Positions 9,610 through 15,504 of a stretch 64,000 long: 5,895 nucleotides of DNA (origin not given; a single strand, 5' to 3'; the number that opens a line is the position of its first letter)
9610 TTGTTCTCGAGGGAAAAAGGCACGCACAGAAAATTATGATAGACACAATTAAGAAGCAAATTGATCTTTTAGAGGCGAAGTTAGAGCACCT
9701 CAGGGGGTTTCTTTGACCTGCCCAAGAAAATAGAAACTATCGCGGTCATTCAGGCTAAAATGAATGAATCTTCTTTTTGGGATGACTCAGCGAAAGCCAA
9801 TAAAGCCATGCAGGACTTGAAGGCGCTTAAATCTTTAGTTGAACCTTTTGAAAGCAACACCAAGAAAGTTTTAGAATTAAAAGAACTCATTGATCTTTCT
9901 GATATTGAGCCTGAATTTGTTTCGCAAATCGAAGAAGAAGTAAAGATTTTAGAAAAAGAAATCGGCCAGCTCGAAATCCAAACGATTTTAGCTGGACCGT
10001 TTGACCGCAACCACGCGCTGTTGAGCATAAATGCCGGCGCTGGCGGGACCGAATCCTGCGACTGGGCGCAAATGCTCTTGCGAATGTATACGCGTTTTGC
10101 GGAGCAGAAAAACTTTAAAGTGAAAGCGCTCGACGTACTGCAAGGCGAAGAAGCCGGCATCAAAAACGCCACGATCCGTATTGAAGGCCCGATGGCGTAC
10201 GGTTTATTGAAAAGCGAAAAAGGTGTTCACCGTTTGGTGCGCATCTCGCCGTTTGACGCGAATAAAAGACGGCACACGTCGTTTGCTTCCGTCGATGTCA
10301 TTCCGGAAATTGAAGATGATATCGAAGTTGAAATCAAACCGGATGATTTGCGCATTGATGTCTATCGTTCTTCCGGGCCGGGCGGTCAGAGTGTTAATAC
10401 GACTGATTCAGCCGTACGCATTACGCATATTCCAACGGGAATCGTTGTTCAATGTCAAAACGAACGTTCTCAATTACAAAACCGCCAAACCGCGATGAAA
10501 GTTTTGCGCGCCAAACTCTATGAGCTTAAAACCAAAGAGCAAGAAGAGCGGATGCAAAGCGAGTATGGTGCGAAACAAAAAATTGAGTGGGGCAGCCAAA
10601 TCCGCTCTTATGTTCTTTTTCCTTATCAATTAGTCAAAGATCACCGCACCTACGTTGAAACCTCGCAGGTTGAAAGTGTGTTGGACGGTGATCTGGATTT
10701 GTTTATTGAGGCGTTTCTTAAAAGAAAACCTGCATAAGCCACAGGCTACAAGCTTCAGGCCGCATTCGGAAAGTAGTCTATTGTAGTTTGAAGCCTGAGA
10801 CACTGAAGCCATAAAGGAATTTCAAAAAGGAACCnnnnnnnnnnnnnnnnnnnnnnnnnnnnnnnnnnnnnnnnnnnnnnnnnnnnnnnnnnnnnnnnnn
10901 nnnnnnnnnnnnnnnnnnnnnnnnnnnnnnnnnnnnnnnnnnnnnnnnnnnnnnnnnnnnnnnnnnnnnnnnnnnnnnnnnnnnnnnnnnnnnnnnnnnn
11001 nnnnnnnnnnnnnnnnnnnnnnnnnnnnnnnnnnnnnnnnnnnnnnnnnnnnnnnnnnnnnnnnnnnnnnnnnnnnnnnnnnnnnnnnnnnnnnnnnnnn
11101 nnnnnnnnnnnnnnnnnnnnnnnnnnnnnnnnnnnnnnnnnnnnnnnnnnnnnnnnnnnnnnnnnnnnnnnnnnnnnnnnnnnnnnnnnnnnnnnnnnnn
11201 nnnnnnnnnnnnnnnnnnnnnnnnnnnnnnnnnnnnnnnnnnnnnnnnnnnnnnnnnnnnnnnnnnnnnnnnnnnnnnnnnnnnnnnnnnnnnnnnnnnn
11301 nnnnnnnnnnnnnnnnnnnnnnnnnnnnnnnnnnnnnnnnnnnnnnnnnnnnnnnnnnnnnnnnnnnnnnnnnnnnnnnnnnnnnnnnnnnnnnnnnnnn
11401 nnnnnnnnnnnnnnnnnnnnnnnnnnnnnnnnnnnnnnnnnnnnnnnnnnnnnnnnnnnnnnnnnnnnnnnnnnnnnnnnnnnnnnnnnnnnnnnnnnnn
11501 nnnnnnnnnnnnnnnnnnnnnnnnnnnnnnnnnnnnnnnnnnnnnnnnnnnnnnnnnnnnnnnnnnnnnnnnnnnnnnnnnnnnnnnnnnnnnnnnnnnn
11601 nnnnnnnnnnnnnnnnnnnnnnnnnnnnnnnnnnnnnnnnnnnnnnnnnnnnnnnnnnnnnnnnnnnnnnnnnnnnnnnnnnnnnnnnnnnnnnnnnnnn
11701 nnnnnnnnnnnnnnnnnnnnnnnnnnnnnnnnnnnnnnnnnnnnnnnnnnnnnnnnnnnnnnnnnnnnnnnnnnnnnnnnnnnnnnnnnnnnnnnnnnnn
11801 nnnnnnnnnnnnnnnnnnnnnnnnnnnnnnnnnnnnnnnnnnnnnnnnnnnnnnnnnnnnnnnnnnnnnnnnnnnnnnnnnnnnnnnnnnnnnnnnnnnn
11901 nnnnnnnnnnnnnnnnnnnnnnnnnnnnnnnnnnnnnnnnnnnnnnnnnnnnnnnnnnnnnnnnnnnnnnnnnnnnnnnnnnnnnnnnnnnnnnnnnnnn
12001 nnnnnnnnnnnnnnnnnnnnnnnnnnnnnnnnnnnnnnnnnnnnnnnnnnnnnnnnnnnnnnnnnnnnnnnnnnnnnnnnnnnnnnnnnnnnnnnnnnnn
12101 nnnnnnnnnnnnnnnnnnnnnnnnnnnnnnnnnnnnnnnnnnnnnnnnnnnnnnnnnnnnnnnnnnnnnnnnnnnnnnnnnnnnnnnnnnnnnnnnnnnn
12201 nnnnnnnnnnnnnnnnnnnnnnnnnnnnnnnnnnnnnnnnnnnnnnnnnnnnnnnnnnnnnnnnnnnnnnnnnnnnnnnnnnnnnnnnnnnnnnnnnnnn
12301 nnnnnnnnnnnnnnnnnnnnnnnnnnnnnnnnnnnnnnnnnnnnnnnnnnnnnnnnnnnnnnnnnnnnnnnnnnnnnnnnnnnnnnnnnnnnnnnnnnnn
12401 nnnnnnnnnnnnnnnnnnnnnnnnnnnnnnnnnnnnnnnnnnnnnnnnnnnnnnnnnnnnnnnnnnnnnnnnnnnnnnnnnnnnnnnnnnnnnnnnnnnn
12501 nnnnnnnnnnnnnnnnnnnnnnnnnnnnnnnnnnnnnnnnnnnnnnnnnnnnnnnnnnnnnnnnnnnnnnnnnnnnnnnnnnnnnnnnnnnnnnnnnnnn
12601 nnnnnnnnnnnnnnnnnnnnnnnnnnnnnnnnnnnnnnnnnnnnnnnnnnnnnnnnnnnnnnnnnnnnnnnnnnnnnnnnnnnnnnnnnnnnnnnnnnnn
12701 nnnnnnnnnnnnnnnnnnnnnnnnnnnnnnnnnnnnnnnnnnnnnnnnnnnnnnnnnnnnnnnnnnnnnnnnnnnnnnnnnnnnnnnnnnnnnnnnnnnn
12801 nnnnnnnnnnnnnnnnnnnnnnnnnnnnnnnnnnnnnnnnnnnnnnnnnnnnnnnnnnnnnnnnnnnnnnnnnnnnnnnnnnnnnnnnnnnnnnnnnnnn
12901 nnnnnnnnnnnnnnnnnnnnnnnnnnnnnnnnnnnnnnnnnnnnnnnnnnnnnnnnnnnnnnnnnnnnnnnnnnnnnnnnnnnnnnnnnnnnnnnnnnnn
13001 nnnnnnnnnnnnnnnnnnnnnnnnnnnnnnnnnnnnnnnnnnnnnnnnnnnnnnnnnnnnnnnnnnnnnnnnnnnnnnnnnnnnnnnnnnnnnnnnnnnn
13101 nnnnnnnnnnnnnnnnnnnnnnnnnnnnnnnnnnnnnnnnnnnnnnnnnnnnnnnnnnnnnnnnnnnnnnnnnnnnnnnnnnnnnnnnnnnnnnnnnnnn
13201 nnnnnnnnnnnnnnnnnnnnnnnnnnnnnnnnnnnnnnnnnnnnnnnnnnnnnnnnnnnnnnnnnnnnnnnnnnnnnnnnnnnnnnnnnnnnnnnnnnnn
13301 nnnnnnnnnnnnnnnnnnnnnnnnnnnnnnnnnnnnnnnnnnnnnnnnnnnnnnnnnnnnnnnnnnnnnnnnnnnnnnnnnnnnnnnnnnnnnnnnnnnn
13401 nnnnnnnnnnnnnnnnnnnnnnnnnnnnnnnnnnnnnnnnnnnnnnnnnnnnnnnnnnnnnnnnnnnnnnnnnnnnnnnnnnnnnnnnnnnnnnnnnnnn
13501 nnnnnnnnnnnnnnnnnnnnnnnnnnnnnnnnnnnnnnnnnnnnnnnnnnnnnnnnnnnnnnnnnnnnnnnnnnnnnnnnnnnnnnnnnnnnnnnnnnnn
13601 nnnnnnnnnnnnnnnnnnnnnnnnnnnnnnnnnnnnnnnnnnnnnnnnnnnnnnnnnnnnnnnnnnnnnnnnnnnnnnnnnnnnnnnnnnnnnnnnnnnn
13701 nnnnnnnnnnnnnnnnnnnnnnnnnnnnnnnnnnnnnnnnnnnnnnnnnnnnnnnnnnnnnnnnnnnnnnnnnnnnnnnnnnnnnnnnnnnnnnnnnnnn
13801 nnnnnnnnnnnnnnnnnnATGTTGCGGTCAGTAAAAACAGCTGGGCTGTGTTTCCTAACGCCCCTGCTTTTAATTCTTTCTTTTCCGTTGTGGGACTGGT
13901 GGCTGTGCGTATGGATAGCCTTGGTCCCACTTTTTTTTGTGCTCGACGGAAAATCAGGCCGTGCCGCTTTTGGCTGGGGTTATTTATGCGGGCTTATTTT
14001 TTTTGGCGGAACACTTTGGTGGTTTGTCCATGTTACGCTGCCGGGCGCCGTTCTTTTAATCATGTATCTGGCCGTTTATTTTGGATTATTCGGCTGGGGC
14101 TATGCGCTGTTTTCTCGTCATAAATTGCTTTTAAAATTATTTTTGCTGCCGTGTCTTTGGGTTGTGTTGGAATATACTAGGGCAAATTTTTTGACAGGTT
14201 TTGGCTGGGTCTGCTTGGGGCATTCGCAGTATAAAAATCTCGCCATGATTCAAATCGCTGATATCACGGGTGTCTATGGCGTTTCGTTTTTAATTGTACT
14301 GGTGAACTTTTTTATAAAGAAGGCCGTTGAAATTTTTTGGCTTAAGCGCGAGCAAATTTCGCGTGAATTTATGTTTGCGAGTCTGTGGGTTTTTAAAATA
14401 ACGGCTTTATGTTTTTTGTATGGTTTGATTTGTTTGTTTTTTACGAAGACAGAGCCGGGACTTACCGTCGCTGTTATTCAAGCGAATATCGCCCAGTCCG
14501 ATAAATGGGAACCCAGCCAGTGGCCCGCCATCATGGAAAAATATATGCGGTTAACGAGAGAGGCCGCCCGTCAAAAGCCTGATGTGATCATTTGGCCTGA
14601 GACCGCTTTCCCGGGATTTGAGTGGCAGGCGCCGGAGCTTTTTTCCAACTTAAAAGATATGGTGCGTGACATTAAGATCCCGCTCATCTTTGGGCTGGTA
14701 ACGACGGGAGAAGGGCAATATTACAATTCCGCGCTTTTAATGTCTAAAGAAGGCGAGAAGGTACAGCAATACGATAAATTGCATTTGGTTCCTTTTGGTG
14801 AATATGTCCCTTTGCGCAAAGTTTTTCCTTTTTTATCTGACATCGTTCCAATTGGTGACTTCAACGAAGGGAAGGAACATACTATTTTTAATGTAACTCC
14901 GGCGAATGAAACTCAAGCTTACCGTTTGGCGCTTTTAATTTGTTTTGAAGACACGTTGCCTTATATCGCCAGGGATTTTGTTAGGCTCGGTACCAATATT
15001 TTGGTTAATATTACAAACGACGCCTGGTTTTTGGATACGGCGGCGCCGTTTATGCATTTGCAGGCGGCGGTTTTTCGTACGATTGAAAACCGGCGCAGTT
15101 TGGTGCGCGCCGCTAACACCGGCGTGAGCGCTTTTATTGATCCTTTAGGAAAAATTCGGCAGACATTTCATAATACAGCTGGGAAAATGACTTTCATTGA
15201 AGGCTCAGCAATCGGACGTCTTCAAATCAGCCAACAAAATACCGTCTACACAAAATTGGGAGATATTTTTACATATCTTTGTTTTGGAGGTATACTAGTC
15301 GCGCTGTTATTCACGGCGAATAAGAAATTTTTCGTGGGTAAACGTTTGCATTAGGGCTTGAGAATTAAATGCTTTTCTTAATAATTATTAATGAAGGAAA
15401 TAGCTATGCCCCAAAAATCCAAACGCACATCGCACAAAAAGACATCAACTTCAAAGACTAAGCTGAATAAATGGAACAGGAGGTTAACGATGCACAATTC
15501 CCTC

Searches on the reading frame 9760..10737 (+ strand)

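Call 69: search_protein_families(library=pfam, proteins=[window:9760-10737:+], max_evalue=0.00001)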
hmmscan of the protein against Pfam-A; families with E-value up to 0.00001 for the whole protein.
window:9760-10737:+ (325 aa): 2 families
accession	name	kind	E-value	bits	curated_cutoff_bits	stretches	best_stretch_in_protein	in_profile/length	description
PF03462.23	PCRF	-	1.8e-55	188.2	24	1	1-178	12-194/194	PCRF domain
PF00472.26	RF-1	-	1.3e-45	154.5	35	1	186-296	1-116/116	RF-1 domain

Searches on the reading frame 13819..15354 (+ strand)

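Call 70: search_protein_families(library=pfam, proteins=[window:13819-15354:+], max_evalue=0.00001)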
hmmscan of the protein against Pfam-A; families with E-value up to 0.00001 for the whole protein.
window:13819-15354:+ (511 aa): 2 families
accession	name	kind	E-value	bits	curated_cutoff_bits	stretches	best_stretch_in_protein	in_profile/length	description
PF20154.4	LNT_N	-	5.7e-38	131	27.1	1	16-164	3-158/159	Apolipoprotein N-acyltransferase N-terminal domain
PF00795.27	CN_hydrolase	-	5.9e-32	111.4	23.2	1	216-446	1-230/256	Carbon-nitrogen hydrolase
